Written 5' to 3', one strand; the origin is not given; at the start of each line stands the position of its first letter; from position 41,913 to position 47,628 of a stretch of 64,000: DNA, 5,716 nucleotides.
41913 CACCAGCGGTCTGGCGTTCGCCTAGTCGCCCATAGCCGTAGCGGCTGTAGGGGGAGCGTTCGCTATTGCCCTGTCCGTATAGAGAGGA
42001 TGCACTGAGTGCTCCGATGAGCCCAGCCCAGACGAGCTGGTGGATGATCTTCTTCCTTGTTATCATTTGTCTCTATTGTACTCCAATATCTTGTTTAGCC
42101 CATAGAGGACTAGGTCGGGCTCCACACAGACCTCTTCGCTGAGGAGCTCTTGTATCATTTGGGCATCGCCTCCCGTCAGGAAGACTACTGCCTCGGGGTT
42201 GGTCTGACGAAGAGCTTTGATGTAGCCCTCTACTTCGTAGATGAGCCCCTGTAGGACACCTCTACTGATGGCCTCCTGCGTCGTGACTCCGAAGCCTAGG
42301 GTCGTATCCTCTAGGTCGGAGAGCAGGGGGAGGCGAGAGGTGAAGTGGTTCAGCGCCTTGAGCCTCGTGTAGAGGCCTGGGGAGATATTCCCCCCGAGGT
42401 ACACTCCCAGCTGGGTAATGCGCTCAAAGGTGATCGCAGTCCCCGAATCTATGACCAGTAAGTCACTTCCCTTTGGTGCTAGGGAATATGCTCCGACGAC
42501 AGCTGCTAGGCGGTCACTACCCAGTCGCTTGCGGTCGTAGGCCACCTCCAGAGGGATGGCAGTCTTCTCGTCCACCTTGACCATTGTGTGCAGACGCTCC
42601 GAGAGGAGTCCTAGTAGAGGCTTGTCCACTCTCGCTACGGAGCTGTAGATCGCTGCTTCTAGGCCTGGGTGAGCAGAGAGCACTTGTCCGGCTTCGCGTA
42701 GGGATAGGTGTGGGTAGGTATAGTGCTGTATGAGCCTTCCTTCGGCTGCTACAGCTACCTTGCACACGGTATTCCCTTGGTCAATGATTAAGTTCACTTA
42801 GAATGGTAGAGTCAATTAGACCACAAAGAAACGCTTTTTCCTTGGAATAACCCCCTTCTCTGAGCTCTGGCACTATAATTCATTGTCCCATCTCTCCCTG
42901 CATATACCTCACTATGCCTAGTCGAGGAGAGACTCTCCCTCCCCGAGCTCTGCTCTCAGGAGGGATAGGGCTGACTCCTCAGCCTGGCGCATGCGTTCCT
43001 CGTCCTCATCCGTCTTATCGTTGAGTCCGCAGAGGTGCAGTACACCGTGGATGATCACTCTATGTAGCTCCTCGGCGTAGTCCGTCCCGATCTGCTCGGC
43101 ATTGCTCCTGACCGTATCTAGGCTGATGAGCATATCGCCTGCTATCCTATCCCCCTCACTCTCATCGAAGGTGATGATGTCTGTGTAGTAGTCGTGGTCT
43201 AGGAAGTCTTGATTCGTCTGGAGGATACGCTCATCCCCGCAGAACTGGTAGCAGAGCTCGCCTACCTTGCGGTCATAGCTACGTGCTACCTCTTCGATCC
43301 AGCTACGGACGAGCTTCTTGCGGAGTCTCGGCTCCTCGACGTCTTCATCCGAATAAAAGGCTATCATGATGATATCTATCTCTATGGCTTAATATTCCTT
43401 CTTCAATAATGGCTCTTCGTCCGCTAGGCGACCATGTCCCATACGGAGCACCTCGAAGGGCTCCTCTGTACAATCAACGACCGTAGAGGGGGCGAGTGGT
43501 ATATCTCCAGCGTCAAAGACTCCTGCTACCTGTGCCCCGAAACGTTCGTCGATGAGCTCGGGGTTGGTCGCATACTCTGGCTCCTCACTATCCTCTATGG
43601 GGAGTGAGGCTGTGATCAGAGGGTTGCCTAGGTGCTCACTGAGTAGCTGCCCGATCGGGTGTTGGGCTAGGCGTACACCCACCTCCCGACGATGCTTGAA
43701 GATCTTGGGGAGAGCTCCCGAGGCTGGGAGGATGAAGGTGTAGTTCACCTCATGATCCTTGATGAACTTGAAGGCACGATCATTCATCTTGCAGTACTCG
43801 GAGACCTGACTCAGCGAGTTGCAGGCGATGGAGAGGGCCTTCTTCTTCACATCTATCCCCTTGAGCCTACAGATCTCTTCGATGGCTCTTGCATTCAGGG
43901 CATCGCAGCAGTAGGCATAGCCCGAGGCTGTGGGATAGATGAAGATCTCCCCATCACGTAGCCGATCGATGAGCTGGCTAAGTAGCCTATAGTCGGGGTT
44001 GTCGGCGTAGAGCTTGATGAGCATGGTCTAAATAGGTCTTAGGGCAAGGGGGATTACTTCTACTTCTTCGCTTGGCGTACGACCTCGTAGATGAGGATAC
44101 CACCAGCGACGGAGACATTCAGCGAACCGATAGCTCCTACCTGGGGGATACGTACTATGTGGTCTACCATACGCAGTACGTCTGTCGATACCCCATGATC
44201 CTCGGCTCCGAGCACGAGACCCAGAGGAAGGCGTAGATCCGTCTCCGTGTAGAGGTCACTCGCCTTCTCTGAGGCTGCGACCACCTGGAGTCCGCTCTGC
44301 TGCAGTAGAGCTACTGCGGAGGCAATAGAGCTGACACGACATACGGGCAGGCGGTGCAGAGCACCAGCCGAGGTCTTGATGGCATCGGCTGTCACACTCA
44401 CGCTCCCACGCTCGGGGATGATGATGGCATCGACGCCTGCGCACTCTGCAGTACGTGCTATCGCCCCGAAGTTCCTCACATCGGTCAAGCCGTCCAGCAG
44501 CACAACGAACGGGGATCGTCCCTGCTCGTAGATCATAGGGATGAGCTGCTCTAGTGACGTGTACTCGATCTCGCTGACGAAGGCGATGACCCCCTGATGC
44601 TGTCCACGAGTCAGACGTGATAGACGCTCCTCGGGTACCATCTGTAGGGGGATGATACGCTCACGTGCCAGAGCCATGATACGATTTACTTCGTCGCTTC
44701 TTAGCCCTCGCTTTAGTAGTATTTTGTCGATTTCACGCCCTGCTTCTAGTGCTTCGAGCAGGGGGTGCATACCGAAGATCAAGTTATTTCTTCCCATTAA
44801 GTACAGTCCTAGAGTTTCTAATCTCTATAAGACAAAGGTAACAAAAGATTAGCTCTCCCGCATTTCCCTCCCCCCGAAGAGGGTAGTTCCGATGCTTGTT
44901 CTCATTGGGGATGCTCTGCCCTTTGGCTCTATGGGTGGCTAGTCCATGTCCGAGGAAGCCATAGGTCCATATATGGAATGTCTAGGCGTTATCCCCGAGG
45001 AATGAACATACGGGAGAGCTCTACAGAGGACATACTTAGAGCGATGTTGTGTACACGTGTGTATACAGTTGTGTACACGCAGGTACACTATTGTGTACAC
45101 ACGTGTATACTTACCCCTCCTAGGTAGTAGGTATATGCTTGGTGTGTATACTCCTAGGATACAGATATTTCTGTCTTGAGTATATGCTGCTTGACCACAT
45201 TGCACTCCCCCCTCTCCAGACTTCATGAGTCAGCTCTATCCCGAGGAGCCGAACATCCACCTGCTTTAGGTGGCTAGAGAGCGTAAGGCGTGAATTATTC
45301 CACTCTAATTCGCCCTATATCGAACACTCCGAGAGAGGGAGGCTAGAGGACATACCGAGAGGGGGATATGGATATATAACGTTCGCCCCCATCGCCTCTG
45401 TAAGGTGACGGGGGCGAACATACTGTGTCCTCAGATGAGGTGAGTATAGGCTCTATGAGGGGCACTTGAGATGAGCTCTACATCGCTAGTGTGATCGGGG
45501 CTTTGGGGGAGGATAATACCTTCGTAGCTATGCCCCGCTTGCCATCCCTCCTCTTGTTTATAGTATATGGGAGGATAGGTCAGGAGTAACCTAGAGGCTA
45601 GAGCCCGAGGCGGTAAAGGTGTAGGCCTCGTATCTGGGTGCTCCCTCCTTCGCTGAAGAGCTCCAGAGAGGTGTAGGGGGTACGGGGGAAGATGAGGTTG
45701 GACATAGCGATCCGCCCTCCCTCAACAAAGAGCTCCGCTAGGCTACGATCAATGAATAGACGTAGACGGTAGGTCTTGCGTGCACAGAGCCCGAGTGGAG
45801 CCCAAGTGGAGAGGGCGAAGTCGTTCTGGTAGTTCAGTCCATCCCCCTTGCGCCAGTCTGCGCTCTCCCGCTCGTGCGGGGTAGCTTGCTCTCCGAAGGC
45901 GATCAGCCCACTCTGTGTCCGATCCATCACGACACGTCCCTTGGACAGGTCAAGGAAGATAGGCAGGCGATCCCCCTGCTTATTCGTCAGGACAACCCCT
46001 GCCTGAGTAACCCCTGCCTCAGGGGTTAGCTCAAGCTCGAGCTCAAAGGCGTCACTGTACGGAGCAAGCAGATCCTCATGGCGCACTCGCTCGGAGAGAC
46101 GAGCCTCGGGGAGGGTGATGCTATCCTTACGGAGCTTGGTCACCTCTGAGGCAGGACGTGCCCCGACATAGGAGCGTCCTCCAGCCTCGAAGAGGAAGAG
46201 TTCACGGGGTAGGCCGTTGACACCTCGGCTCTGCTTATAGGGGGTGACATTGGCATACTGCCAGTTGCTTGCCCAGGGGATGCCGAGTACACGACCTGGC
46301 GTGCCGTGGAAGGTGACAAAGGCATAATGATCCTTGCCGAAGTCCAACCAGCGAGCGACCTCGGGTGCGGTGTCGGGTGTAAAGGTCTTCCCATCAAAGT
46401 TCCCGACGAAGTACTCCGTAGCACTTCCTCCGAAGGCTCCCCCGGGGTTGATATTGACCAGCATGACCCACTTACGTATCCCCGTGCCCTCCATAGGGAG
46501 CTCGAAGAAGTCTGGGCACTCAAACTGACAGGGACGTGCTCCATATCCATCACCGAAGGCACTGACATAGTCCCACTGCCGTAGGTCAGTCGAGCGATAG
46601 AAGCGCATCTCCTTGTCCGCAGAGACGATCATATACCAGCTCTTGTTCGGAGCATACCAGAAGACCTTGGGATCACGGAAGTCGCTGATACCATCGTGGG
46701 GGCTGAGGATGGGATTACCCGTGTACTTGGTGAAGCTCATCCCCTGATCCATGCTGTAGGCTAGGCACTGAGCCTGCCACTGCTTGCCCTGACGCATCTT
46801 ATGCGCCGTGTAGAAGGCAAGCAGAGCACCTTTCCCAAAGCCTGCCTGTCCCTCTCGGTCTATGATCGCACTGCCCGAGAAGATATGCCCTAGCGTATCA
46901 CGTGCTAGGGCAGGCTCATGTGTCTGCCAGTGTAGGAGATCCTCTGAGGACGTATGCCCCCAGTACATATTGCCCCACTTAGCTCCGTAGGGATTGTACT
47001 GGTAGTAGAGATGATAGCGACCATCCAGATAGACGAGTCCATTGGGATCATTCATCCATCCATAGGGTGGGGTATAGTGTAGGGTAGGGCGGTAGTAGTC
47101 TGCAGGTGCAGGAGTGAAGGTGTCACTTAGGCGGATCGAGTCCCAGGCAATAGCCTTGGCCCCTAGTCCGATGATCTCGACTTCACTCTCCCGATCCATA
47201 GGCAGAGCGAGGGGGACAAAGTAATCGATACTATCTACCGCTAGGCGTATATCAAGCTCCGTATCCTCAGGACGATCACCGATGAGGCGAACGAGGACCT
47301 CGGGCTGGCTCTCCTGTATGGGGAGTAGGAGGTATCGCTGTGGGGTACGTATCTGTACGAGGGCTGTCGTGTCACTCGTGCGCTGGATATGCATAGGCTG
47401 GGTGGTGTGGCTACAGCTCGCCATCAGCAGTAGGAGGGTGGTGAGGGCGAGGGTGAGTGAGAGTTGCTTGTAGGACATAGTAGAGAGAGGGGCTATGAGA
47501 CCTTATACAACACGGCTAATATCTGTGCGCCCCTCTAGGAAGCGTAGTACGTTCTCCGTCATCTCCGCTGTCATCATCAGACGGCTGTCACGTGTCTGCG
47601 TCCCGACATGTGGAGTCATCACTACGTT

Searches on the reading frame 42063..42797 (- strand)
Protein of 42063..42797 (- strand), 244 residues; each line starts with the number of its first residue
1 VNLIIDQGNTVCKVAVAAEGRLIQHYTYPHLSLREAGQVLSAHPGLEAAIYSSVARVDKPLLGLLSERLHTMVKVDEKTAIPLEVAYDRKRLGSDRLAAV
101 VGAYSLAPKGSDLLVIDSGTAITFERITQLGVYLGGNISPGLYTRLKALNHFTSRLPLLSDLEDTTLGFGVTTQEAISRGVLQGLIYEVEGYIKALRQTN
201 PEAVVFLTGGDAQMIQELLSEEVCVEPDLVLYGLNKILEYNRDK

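Call 37: search_protein_families(library=pfam, proteins=[window:42063-42797:-])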
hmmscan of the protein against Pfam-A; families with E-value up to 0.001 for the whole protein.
window:42063-42797:- (244 aa): 1 family
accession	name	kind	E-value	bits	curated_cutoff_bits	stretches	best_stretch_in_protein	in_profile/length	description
PF03309.20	Pan_kinase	-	5.6e-36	124.8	24.7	1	3-194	2-204/205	Type III pantothenate kinase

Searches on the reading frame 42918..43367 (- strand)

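Call 37: search_protein_families(library=pfam, proteins=[window:42918-43367:-])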
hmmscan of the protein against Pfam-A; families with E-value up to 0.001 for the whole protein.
window:42918-43367:- (149 aa): 1 family
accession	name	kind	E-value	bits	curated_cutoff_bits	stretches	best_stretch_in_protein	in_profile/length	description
PF02130.23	YbeY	-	8.1e-26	90.8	25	1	17-135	8-127/129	Endoribonuclease YbeY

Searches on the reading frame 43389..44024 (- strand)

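Call 10: search_protein_families(library=pfam, proteins=[window:43389-44024:-])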
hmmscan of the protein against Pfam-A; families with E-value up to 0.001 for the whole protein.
window:43389-44024:- (211 aa): 1 family
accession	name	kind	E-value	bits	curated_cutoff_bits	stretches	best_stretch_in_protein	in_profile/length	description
PF01300.24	Sua5_yciO_yrdC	-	9.7e-38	129.9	25.1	1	21-196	2-178/178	Telomere recombination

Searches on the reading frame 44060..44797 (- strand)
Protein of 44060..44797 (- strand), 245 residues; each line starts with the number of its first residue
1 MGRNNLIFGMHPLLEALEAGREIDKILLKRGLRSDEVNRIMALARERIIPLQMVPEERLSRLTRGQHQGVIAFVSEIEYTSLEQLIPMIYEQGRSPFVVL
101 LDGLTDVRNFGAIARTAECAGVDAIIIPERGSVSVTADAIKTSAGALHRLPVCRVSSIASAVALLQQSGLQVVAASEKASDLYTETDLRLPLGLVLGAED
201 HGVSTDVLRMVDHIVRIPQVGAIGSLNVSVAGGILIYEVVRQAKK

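Call 10: search_protein_families(library=pfam, proteins=[window:44060-44797:-])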
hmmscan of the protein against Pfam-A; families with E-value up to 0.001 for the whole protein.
window:44060-44797:- (245 aa): 2 families
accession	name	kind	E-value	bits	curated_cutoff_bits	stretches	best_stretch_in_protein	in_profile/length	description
PF00588.24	SpoU_methylase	-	4.7e-38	130.9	29.7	1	97-237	2-142/142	SpoU rRNA Methylase family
PF08032.17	SpoU_sub_bind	-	1.2e-19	70.9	22.8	1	6-79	1-75/76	RNA 2'-O ribose methyltransferase substrate binding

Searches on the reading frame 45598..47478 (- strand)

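Call 10: search_protein_families(library=pfam, proteins=[window:45598-47478:-])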
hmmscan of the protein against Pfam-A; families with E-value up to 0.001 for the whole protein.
window:45598-47478:- (626 aa): 3 families
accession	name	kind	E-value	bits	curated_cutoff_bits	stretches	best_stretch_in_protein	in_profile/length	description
PF00251.26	Glyco_hydro_32N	-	3e-88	296.8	22.1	1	134-431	1-298/307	Glycosyl hydrolases family 32 N-terminal domain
PF08244.19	Glyco_hydro_32C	-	4.7e-26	92.1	21.9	1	445-622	1-157/158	Glycosyl hydrolases family 32 C terminal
PF16352.10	DUF4980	-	2.9e-22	79.1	28.9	1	35-132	1-108/109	Domain of unknown function (DUF4980)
